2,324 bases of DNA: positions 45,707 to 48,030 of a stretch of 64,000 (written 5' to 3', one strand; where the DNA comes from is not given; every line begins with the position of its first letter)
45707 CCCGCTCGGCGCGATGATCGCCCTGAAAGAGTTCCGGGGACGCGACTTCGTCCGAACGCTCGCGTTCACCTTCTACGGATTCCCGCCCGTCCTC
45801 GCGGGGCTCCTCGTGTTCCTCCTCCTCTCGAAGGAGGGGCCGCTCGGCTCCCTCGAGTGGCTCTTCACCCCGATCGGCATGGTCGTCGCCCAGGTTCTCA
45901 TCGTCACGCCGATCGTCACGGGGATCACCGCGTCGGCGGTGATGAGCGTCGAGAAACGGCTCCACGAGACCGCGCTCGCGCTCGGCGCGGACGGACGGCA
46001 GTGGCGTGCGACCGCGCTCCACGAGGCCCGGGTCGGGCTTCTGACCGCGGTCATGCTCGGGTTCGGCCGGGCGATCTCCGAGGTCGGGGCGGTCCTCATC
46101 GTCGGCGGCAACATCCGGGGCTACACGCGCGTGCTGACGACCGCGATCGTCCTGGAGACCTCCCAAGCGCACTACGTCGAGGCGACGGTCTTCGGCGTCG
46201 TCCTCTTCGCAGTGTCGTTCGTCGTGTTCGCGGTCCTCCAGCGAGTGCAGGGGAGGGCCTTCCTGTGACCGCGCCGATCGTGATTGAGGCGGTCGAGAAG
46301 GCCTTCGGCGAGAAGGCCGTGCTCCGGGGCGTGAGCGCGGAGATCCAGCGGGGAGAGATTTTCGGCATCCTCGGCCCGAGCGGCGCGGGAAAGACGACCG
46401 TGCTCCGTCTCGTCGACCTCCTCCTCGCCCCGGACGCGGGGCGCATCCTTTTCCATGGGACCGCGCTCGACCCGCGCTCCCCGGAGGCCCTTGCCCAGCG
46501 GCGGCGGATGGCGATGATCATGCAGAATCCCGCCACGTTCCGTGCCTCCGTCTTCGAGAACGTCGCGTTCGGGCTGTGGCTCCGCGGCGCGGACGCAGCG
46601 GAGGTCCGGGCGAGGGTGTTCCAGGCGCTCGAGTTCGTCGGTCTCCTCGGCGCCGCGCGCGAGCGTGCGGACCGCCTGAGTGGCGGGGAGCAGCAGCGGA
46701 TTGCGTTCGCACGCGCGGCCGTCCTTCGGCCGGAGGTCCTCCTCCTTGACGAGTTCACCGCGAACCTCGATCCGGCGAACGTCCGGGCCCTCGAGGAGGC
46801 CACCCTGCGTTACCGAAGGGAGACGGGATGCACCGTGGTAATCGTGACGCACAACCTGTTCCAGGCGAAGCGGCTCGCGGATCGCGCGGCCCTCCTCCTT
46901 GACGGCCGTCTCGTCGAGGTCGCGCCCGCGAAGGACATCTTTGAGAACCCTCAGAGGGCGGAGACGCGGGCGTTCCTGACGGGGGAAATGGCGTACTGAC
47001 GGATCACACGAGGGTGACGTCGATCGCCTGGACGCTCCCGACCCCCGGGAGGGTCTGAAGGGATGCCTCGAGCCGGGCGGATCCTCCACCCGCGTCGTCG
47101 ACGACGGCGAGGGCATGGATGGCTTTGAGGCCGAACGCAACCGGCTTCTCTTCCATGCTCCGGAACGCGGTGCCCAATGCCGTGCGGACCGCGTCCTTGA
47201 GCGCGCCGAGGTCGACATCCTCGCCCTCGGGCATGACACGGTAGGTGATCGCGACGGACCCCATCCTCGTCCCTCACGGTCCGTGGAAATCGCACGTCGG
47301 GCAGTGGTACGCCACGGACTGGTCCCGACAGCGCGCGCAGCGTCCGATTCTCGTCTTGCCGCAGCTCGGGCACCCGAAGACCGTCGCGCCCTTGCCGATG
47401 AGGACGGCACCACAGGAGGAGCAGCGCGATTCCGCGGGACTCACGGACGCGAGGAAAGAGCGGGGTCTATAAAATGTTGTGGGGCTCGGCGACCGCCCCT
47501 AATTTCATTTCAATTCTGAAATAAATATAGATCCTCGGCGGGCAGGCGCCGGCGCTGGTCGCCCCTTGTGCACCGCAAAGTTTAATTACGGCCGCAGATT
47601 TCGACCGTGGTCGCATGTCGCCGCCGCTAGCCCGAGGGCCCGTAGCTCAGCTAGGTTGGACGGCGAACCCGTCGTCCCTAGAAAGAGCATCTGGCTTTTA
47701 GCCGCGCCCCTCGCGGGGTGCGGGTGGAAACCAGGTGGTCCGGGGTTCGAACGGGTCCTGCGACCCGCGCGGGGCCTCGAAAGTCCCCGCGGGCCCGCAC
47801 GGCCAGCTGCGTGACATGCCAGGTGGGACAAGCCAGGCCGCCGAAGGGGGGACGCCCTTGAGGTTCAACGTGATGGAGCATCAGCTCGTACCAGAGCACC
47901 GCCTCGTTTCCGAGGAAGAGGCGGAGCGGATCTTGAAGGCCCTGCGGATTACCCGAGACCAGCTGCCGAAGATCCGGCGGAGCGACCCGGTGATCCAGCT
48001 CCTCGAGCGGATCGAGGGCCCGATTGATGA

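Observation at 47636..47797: tRNA-Lys(UUU) apparently interrupted by three introns, including non-canonical D-loop and T-loop positions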

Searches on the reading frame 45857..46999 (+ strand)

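Call 63: search_protein_families(library=pfam, proteins=[window:45857-46999:+], max_evalue=0.00001)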
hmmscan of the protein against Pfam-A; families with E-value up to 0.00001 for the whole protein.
window:45857-46999:+ (380 aa): 2 families
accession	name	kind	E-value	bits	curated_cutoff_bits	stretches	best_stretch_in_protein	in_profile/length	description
PF00005.33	ABC_tran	-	2.2e-29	103.2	25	1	156-302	1-137/137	ABC transporter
PF13304.12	AAA_21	-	6.5e-10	40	27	0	270-334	234-300/304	AAA domain, putative AbiEii toxin, Type IV TA system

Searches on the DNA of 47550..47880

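Call 5: search_rna_families(source=window, start=47550, end=47880, threshold=evalue, max_evalue=10, show_alignments=5)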
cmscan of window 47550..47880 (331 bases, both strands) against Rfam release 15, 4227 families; matches with E-value up to 10: 1.
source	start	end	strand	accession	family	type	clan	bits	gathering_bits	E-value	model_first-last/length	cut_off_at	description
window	47809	47880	+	RF02536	AEV_CRE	Cis-reg;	-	14.5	100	3.6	1-74/135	3'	Avian encephalitis virus (AEV) cis-acting replication element (CRE)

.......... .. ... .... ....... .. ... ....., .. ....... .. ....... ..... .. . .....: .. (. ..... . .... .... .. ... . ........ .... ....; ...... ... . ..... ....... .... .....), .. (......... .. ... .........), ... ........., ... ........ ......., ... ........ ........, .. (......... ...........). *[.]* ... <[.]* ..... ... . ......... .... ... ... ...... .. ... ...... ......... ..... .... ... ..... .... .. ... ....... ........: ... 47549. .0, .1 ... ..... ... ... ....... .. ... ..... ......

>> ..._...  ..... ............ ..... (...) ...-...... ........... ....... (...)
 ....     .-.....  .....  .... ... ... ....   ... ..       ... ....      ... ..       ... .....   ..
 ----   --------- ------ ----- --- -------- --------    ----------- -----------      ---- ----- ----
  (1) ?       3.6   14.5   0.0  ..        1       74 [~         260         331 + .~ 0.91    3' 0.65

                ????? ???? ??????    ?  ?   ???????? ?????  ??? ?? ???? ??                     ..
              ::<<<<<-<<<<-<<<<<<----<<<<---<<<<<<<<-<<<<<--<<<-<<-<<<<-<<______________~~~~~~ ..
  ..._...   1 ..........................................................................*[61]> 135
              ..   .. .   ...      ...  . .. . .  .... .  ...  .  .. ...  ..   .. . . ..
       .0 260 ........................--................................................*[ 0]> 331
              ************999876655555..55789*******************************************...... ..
